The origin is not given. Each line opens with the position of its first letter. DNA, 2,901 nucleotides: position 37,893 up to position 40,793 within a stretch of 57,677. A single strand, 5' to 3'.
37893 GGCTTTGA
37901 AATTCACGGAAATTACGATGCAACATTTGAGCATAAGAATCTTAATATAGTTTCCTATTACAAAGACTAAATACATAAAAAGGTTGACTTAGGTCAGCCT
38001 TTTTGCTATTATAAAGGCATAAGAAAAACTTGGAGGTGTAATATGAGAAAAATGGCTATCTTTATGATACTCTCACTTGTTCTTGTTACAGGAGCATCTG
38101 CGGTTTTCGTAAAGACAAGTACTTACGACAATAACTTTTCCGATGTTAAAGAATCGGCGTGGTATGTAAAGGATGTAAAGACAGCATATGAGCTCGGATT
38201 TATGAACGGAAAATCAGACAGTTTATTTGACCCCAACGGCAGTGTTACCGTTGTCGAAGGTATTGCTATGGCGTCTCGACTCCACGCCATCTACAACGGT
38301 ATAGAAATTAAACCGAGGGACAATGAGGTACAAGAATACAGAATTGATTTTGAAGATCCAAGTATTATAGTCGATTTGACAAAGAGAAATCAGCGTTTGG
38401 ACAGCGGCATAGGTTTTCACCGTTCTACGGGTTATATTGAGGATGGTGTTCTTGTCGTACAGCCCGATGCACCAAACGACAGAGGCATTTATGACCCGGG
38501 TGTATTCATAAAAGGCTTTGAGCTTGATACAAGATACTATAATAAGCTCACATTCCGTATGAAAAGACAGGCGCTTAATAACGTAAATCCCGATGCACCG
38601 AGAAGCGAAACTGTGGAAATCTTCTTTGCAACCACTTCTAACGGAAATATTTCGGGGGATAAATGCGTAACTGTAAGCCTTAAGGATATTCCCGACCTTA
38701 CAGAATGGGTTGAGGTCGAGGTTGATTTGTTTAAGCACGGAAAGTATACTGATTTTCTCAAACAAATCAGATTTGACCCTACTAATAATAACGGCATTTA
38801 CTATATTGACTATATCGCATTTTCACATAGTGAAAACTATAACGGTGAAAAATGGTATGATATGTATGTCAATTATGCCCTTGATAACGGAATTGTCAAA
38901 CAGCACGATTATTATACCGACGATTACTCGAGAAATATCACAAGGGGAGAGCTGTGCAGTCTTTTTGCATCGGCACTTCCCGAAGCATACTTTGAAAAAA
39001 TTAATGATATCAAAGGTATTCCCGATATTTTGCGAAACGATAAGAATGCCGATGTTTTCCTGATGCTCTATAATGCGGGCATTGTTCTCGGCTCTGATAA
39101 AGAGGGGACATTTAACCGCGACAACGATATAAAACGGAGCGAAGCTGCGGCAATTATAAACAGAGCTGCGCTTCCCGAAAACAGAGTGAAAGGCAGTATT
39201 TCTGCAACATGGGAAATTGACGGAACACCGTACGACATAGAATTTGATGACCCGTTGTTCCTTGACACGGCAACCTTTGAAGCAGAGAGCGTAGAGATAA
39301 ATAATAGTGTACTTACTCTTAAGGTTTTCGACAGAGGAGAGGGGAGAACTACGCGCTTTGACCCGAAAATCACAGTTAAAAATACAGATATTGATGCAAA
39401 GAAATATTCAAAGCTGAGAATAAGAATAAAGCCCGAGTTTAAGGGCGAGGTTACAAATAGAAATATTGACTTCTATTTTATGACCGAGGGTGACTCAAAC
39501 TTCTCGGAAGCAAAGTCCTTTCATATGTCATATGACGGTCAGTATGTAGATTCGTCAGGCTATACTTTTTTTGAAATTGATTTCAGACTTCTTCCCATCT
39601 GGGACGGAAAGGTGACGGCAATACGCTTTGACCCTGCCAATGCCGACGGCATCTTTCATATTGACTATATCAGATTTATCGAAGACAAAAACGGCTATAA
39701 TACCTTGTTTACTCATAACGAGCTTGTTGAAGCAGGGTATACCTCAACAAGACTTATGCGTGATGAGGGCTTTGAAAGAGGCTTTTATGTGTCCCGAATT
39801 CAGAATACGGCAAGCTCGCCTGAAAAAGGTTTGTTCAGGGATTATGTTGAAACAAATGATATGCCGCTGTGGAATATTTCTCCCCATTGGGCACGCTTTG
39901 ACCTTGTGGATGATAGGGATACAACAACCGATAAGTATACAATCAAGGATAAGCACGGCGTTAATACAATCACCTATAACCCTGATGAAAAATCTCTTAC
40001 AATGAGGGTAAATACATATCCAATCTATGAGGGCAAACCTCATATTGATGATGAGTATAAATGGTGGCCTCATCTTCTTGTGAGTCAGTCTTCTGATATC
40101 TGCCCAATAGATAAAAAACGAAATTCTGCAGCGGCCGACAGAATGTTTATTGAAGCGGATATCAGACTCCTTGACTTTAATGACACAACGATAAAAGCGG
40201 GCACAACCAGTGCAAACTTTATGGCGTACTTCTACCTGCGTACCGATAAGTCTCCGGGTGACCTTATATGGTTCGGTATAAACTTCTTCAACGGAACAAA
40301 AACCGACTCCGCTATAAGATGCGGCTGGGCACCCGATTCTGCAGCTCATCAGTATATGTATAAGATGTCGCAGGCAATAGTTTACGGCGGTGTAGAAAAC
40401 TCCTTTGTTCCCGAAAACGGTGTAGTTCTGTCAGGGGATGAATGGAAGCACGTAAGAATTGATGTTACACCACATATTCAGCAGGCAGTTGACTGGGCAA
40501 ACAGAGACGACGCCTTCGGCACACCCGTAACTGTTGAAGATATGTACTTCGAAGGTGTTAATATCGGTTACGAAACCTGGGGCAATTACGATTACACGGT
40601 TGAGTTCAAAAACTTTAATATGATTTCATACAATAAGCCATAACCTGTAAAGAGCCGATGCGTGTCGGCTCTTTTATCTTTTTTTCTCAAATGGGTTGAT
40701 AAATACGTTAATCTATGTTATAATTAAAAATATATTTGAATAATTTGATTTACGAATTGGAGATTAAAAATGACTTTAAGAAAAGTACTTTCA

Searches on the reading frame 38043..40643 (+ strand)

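Call 92: search_protein_families(library=pfam, proteins=[window:38043-40643:+], max_evalue=0.1)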
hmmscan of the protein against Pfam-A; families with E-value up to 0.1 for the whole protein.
window:38043-40643:+ (866 aa): 1 family
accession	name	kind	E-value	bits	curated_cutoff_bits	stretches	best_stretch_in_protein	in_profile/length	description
PF00395.25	SLH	-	1.6e-14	54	20.8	1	31-69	1-39/44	S-layer homology domain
